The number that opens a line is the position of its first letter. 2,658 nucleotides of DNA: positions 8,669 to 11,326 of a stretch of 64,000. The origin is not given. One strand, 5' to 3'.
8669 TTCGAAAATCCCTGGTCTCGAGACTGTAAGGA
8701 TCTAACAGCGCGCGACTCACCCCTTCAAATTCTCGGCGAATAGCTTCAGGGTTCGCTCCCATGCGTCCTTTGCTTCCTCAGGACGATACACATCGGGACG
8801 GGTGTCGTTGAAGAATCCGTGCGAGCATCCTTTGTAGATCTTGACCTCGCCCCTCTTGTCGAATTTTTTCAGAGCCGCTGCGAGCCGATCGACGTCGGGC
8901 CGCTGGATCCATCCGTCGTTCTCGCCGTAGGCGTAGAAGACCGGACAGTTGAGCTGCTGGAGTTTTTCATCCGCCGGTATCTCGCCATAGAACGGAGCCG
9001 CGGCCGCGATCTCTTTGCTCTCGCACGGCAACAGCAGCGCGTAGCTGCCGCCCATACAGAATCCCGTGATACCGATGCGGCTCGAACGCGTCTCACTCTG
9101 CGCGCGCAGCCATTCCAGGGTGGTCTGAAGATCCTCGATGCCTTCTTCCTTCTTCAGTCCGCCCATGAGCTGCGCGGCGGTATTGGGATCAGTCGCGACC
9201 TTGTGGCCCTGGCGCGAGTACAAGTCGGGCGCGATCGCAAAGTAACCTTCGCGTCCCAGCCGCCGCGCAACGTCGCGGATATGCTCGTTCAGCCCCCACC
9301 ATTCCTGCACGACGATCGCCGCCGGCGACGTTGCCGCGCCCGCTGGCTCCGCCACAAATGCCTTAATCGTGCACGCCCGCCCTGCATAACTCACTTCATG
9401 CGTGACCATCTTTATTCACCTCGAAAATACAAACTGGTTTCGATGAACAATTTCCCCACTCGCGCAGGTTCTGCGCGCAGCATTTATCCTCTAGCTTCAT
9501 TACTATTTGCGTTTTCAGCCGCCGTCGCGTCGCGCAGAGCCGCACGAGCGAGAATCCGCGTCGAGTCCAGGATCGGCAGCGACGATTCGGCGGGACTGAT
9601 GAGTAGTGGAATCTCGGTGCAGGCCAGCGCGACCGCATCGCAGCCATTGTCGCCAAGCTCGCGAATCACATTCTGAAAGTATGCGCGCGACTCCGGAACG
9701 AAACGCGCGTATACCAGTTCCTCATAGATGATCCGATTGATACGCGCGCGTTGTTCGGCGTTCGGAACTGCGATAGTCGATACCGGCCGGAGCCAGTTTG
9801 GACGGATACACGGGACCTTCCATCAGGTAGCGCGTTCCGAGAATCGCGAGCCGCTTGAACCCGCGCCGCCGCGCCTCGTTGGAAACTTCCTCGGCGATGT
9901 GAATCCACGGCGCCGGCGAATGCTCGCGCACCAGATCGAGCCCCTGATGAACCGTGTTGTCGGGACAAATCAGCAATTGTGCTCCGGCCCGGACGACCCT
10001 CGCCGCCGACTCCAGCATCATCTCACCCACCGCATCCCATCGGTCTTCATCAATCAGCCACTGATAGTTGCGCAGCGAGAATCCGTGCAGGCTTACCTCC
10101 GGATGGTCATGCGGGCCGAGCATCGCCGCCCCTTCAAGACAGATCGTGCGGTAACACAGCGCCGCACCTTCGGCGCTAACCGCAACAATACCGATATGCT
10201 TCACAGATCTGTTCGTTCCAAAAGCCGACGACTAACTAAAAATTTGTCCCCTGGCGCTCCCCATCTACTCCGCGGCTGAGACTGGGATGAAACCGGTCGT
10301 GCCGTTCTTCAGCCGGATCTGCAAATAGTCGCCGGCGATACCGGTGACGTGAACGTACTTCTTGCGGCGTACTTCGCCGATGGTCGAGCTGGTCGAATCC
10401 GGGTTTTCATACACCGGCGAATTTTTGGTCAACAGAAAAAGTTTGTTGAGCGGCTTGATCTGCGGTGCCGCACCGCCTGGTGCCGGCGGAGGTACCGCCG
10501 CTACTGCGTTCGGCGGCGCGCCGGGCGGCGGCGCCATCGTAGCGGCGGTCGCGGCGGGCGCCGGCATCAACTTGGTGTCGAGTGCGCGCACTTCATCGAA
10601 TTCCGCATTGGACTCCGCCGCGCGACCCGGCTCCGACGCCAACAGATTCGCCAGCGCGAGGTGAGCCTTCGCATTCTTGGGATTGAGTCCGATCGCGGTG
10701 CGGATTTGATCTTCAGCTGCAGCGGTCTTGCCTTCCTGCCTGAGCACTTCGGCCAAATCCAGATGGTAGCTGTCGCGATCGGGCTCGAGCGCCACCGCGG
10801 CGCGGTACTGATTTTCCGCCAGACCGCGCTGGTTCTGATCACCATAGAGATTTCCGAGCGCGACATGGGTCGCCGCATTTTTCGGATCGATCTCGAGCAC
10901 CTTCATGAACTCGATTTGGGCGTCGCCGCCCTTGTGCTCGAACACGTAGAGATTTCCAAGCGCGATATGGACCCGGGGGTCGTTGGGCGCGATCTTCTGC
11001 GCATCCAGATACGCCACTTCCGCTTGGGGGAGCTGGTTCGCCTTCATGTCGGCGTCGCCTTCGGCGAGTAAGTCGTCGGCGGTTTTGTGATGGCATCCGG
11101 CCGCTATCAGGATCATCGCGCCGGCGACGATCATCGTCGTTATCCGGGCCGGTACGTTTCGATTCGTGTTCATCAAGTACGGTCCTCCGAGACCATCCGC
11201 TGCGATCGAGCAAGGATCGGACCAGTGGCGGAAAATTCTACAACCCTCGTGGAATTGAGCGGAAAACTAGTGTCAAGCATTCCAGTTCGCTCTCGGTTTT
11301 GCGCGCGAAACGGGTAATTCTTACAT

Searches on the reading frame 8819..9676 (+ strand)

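Call 57: search_protein_families(library=pfam, proteins=[window:8819-9676:+], max_evalue=0.001)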
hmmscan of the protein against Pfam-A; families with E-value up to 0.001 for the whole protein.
window:8819-9676:+ (285 aa): 1 family
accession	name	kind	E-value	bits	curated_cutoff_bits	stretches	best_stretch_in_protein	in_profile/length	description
PF22700.2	MVD-like_N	-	0.00041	20.5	27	1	195-256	73-134/157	Diphosphomevalonate decarboxylase-like N-terminal domain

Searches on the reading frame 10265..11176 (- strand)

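Call 57: search_protein_families(library=pfam, proteins=[window:10265-11176:-], max_evalue=0.001)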
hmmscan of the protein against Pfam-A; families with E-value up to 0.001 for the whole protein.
window:10265-11176:- (303 aa): 11 families
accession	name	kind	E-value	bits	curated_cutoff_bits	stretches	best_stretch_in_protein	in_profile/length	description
PF13414.12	TPR_11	-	4.5e-16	58.7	26.8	1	40-77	1-38/42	TPR repeat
PF13431.12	TPR_17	-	8.9e-14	51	24.4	0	90-116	2-28/34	Tetratricopeptide repeat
PF07719.23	TPR_2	-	2.1e-11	43.4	27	0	101-133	1-33/34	Tetratricopeptide repeat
PF13181.12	TPR_8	-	1.3e-10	41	25.7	0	103-133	3-33/34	Tetratricopeptide repeat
PF13432.12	TPR_16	-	9.9e-10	39.1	32.7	2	106-169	2-65/65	Tetratricopeptide repeat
PF13428.12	TPR_14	-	5.1e-09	36.4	23.5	1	138-178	4-44/44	Tetratricopeptide repeat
PF14559.12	TPR_19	-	8.9e-09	36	25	0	116-178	6-68/68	Tetratricopeptide repeat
PF23914.1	TPR_CcmH_CycH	-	6.6e-08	33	42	1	94-196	43-147/158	Cytochrome c-type biogenesis protein H TPR domain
PF00515.34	TPR_1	-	8e-06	25.9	27.8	0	102-133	2-33/34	Tetratricopeptide repeat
PF08239.17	SH3_3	-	0.00013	22.5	27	1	255-298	5-49/54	Bacterial SH3 domain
PF24575.1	TPR_Slam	-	0.00014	22.7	35.2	1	102-157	48-103/104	Surface lipoprotein assembly modifier, N-terminal TPR repeats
